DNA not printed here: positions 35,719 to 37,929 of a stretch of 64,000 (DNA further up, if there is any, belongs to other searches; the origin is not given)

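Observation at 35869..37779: Orphan 636-aa type IV prepilin-like protein with four cysteine-rich Ig-like repeats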

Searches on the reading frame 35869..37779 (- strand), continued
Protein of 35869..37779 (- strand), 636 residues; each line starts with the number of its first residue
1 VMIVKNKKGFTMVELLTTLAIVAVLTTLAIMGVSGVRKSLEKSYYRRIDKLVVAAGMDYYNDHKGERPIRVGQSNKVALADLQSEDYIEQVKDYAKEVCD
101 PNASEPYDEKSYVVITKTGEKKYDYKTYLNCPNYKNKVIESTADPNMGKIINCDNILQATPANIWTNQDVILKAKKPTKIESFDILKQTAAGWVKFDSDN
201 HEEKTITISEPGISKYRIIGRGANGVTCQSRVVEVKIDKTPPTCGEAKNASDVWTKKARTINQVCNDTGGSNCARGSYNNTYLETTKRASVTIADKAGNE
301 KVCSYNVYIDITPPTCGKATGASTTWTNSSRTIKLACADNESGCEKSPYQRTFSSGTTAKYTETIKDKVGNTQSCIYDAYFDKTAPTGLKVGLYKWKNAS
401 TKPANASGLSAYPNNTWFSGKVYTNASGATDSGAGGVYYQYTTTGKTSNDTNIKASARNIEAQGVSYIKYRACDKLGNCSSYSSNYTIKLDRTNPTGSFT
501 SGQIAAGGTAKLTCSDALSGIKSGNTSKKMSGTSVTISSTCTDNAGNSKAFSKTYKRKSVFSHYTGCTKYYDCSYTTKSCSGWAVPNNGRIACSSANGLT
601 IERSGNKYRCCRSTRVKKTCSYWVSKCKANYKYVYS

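Call 25: predict_structure(alignment_id=A1)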
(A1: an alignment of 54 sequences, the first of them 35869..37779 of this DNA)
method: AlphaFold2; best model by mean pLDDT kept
length: 636 residues; sequences in the alignment: 54
mean_pLDDT: 81.0   pTM: 0.49
mean pLDDT of the five models: 81.0, 80.9, 80.8, 80.5, 79.3
residues with pLDDT >= 90: 336; 70-90: 154; 50-70: 49; < 50: 97
segments of 3 or more residues with pLDDT < 50: 1-15, 25-33, 139-149, 560-596, 613-618, 620-636
pLDDT, mean of each block of 10 residues (from residue 1): 39 50 46 58 84 91 88 83 90 84 61 84 86 66 36 81 88 86 88 86 89 90 78 92 95 96 92 94 96 95 97 96 94 96 95 94 96 96 96 93 94 97 97 94 98 97 98 97 98 94 81 95 92 89 96 79 33 31 38 49 57 48 41 30
secondary structure, 60 per line:
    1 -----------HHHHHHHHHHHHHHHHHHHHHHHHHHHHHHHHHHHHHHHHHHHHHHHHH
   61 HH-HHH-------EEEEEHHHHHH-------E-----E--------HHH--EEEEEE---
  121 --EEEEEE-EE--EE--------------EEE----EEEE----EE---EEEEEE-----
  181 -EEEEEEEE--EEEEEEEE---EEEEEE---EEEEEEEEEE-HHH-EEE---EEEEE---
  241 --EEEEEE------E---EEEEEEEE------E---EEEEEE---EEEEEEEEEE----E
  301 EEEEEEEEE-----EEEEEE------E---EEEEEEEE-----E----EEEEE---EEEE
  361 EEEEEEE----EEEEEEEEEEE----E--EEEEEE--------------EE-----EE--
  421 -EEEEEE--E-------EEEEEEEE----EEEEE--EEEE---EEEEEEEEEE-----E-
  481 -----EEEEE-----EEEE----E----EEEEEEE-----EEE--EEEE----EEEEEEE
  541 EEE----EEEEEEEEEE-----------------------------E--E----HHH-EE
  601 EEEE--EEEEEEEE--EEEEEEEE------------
elements in order: H12-62 E74-78 H79-84 E112-117 E123-128 E150-152 E157-160 E170-175 E182-189 E192-199 E203-208 E212-221 E227-229 E233-237 E243-248 E259-266 E277-282 E286-295 E300-309 E315-320 E331-338 E349-353 E357-367 E372-382 E390-395 E422-427 E438-445 E450-454 E457-460 E464-473 E486-490 E496-499 E509-515 E521-523 E526-529 E534-543 E548-557 E599-604 E607-614 E617-624
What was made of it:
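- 37069..37359 (-): D1, Ig-like beta-sandwich (residues 141-237, 2 Cys). AF2 strands 150-237 have pLDDT 81-90 (call 25).
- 36853..37068 (-): D2, 72-aa four-Cys Ig-like repeat that starts with the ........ linker (residues 238-309). AF2 pLDDT is above 90 (call 25).
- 36313..36636 (-): D4, 108-aa beta-sandwich module (residues 382-489, 2 Cys) with a weak OmpL47-type resemblance. AF2 pLDDT is 94-98 (call 25).
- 36109..36312 (-): D5, short Ig-like domain (residues 490-557, 2 Cys), a degenerate relative of D3. AF2 strands span 496-557 (call 25).
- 35872..36108 (-): C-terminal tail of 79 aa with 8 Cys; proposed distal binding or knot module. AF2 confidence is low here, pLDDT 30-57 (call 25).
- Checked: They coincide with the boundaries of five AlphaFold beta-sandwich domains: 150-237, 243-309, 315-382, 390-490 and 496-557 (call 25).
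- The five beta-sandwich domains have pLDDT mostly above 90 (call 25).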

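Call 27: find_related_loci(query=A2, collection=genome_contigs, flank=10000)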
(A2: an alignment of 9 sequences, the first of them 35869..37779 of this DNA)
Query A2 (636 aa) in genome_contigs; peptide patterns used: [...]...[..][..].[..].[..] (x = any residue, [..] = any of these).
600 stretches matched a pattern (row limit reached: there are more); 100 encode a relative of the query (tblastn E <= 1e-3); the best 80 are kept; 80 distinct loci.
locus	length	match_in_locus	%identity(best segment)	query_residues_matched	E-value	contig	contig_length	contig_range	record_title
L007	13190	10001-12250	28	6-554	3e-46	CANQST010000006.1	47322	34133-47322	MAG: uncultured Bacilli bacterium isolate Lapin-032__bin60 genome assembly, contig: Lapin-032__NODE_1289_length_47322_co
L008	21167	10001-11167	31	3-387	1e-43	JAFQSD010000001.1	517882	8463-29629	MAG: Bacilli bacterium isolate RGIG2101 Goat_Colon-3__c54032, whole genome shotgun sequence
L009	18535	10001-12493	29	1-549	3e-27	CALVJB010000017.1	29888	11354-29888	MAG: uncultured Bacilli bacterium isolate BRZ_PQ__bin74 genome assembly, contig: BRZ_PQ__NODE_2206_length_29888_cov_42.7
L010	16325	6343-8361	37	2-313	4e-21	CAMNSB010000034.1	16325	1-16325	MAG: uncultured Tenericutes bacterium isolate SRR19792995_bin.60_metawrap_v1.3_MAG genome assembly, contig: ERZ12290371_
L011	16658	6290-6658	36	6-133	3e-20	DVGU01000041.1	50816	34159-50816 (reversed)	MAG TPA_asm: Candidatus Faecimonas gallistercoris isolate CHK189-3136 CHK189__C137696_L50816_ERR3414584, whole genome sh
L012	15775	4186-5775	34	7-593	5e-18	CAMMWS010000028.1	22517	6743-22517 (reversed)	MAG: uncultured Tenericutes bacterium isolate ERR4968606_bin.83_MetaWRAP_v1.1_MAG genome assembly, contig: NODE_2098_len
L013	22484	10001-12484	24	5-387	1e-15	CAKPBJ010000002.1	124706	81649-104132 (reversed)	MAG: uncultured Bacilli bacterium isolate REFINED_METABAT215_TOP10_CONTIGS_1500_ASSEMBLY_K77_MERGED__Hadza_MoBio_hadza-A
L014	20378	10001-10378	33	4-131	3e-15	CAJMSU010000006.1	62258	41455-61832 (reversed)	TPA_asm: uncultured bacterium isolate SRR5519181-bin.25 genome assembly, contig: NODE_269_length_62258_cov_7.602720, who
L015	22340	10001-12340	37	223-478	8e-15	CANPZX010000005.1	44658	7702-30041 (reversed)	MAG: uncultured Bacilli bacterium isolate Lapin-002__bin30 genome assembly, contig: Lapin-002__NODE_1064_length_44658_co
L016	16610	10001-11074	26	7-315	4e-14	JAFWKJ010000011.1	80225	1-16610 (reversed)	MAG: Bacilli bacterium isolate RGIG5819 Sheep_Ileum.Co__c407209, whole genome shotgun sequence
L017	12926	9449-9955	27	5-182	4e-13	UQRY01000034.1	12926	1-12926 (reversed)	uncultured Tenericutes bacterium isolate UMGS592 genome assembly, contig: NODE_2754_length_12926_cov_11.888043, whole ge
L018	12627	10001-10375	29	3-137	2e-11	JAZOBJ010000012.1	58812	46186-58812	MAG: Candidatus Scybalousia sp. isolate T1900044758_TS20190224.MAGScoT_cleanbin_000047 SGB_2326_k141_2349630, whole geno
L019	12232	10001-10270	31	1-90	2e-10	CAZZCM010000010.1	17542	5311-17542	MAG TPA_asm: uncultured Muribaculaceae bacterium isolate SRP222994_co1_288 genome assembly, contig: NODE_6703_length_175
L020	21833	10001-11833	24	10-552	2e-10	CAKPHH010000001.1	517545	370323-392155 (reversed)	MAG: uncultured Bacilli bacterium isolate REFINED_METABAT215_TOP10_CONTIGS_1500_ASSEMBLY_K77_MERGED__Hadza_MoBio_hadza-I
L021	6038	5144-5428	39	219-375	1e-9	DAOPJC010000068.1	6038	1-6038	MAG TPA_asm: Bacilli bacterium isolate AMR_MDS_3287 NODE_14056_length_6038_cov_5.139228, whole genome shotgun sequence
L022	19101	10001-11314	22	2-516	3e-10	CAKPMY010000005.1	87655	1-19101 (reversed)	MAG: uncultured Bacilli bacterium isolate REFINED_METABAT215_TOP10_CONTIGS_1500_ASSEMBLY_K77_MERGED__Hadza_MoBio_hadza-A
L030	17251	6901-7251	25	4-127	2e-7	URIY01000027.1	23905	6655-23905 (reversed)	uncultured Tenericutes bacterium isolate UMGS1045 genome assembly, contig: NODE_1393_length_23905_cov_15.406331, whole g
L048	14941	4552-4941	26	6-146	1e-5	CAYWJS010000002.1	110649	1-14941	MAG TPA_asm: uncultured Erysipelotrichia bacterium isolate SRP192927_co8_19 genome assembly, contig: NODE_94_length_1106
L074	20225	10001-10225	31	7-71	9e-5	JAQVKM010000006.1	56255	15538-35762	MAG: Bacilli bacterium isolate STE_87 NODE_945_length_56255_cov_5.894652_Sandtown_E, whole genome shotgun sequence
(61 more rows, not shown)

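Call 29: fold_search(model_id=the predicted structure, library=pdb)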
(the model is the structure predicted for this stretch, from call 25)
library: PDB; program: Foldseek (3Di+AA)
matches with E <= 10: 1712; with E <= 0.001: 175
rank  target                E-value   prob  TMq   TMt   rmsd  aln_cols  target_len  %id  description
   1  9flp_A                3.5e-10  1.00  0.33  0.25  15.3       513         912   13  CryoEM structure of the neck (1403-2314) in the grappling hook protein A (GhpA) in the bacterium Aureispira sp. CCB-QB (released 2024-10-16)
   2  4pbx                  6.0e-08  1.00  0.25  0.27  20.5       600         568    9  Crystal structure of the six N-terminal domains of human receptor protein tyrosine phosphatase sigma (released 2014-11-12)
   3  9fls_A                8.3e-08  1.00  0.28  0.45   9.1       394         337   13  CryoEM structure of the fragment-3 (2061-2397) in the grappling hook protein A (GhpA) in the bacterium Aureispira sp.  (released 2024-10-16)
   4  8cka_A                2.0e-07  1.00  0.21  0.25  20.7       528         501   13  Deinococcus radidurans HPI S-layer (released 2023-04-19)
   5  9bfp_A                3.0e-07  1.00  0.12  0.09  57.9       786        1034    8  Cryo-EM structure of Sevenless extracellular domain (monomer) (released 2025-01-29)
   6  7q5z                  3.3e-07  1.00  0.14  0.08  54.6       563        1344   10  Cryo-EM structure of native human A2ML1 (released 2022-04-20)
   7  9flv_A                3.6e-07  1.00  0.30  0.41  15.2       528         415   12  CryoEM structure of the fragment-5 (2393-2807) in the grappling hook protein A (GhpA) in the bacterium Aureispira sp.  (released 2024-10-16)
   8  8v2b_B                3.8e-07  1.00  0.20  0.21  34.6       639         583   10  Cryo-EM structure of mouse type II OSM receptor complex: model for full extracellular assembly (released 2024-11-20)
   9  9bfq_A                3.8e-07  1.00  0.13  0.09  57.2       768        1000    8  Cryo-EM structure of Sevenless in complex with Bride of Sevenless (released 2025-01-29)
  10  8v29_B                6.1e-07  1.00  0.19  0.20  34.9       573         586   11  Cryo-EM structure of human type I OSM receptor complex: model for full extracellular assembly (released 2024-11-20)
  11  9u5z_E                8.9e-07  1.00  0.13  0.07  47.6       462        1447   10  C3 convertases zymogen C4b2 in activation state (released 2026-01-14)
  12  6tpw                  1.1e-06  1.00  0.20  0.29  13.5       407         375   11  Crystal structures of FNIII domain one through four of the human leucocyte common antigen-related protein ( LAR) (released 2020-05-13)
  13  8x80_A                1.1e-06  1.00  0.19  0.16  24.3       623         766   10  Structure of leptin-LepR trimer with a small gap (released 2024-08-07)
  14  4yfd_A                1.2e-06  1.00  0.22  0.27  17.1       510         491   11  Crystal structure PTP delta Ig1-Fn2 in complex with IL-1RAcP (released 2015-05-06)
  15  8opr_A                1.2e-06  0.99  0.11  0.11  47.7       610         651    8  Structure of the EA1 surface layer of Bacillus anthracis (released 2023-11-08)
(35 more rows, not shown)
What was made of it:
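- Foldseek matches Ig/FN3 arrays, with the GhpA neck on top at E 3.5e-10 (call 29).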

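Call 32: search_protein_families(library=pfam, proteins=[L022:250-825:+, L022:932-1498:+, L022:1593-2477:+, L022:2474-3451:+, L022:3766-5820:+, L022:6274-6831:+, L022:6897-7292:+, L022:12473-14764:+, L022:14822-15538:+, L022:15572-16846:+], max_evalue=0.01)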
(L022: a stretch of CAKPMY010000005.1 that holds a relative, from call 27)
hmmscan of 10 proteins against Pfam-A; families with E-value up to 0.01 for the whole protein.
L022:250-825:+ (191 aa): 1 family
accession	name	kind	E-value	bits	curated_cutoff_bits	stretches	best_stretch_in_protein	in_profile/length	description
PF07963.17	N_methyl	-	3.9e-09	36.1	21.2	1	7-31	2-26/27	Prokaryotic N-terminal methylation motif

L022:932-1498:+ (188 aa): 1 family
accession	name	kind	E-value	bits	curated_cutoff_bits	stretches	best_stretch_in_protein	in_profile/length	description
PF07963.17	N_methyl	-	1.1e-08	34.7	21.2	1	5-29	3-27/27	Prokaryotic N-terminal methylation motif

L022:1593-2477:+ (294 aa): 2 families
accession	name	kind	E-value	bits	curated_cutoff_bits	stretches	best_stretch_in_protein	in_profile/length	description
PF01261.30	AP_endonuc_2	-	8.8e-54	183.2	31.1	1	23-279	3-248/249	Xylose isomerase-like TIM barrel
PF23365.1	DUF7090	-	0.0036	17.5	27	1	157-215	136-190/192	Family of unknown function (DUF7090)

L022:2474-3451:+ (325 aa): 0 families

L022:3766-5820:+ (684 aa): 2 families
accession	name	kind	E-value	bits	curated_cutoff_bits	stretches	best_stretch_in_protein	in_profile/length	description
PF00905.27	Transpeptidase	-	2.8e-46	158.5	22.1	1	347-652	2-280/299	Penicillin binding protein transpeptidase domain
PF03717.20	PBP_dimer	-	1.8e-33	116.9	24.4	1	67-292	4-166/180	Penicillin-binding Protein dimerisation domain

L022:6274-6831:+ (185 aa): 3 families
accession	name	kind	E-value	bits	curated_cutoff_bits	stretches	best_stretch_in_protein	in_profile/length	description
PF08207.18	EFP_N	-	1.8e-26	92.3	23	1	3-60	1-58/58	Elongation factor P (EF-P) KOW-like domain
PF09285.17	Elong-fact-P_C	-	8.8e-23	80.2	25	1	129-184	1-56/56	Elongation factor P, C-terminal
PF01132.26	EFP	-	6.6e-21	74.5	27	1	70-121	3-54/54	Elongation factor P (EF-P) OB domain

L022:6897-7292:+ (131 aa): 1 family
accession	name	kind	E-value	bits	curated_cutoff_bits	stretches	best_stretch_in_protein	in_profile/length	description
PF07963.17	N_methyl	-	1.2e-08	34.6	21.2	1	4-28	1-25/27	Prokaryotic N-terminal methylation motif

L022:12473-14764:+ (763 aa): 8 families
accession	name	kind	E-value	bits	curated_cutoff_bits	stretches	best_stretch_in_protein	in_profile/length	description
PF01580.24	FtsK_SpoIIIE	-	9.9e-68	228.3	24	1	383-579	5-220/221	FtsK/SpoIIIE family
PF17854.6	FtsK_alpha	-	4.6e-30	104.2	22.9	1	272-371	1-100/101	FtsK alpha domain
PF09397.16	FtsK_gamma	-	7.7e-27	93.2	30.6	1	690-751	2-62/63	Ftsk gamma domain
PF01935.23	DUF87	-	0.00022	21.9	23.2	1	401-457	3-60/220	Helicase HerA, central domain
PF13491.11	FtsK_4TM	-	0.00029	21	23.1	1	135-186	117-168/171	4TM region of DNA translocase FtsK/SpoIIIE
PF12846.13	AAA_10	-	0.00091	18.8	27.5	1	415-459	19-59/362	AAA-like domain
PF13245.12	AAA_19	-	0.0012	19.4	25.1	1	418-552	12-109/134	AAA domain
PF10412.15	TrwB_AAD_bind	-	0.0065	15.8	20.5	0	411-443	9-41/387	Type IV secretion-system coupling protein DNA-binding domain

L022:14822-15538:+ (238 aa): 1 family
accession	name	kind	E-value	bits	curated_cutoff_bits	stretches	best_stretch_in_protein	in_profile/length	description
PF01048.26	PNP_UDP_1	-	3.2e-29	102.4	25.1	1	14-222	1-216/233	Phosphorylase superfamily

L022:15572-16846:+ (424 aa): 1 family
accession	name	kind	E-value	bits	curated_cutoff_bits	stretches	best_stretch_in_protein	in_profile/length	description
PF05193.26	Peptidase_M16_C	-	6.1e-26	91.8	23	1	181-355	2-179/181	Peptidase M16 inactive domain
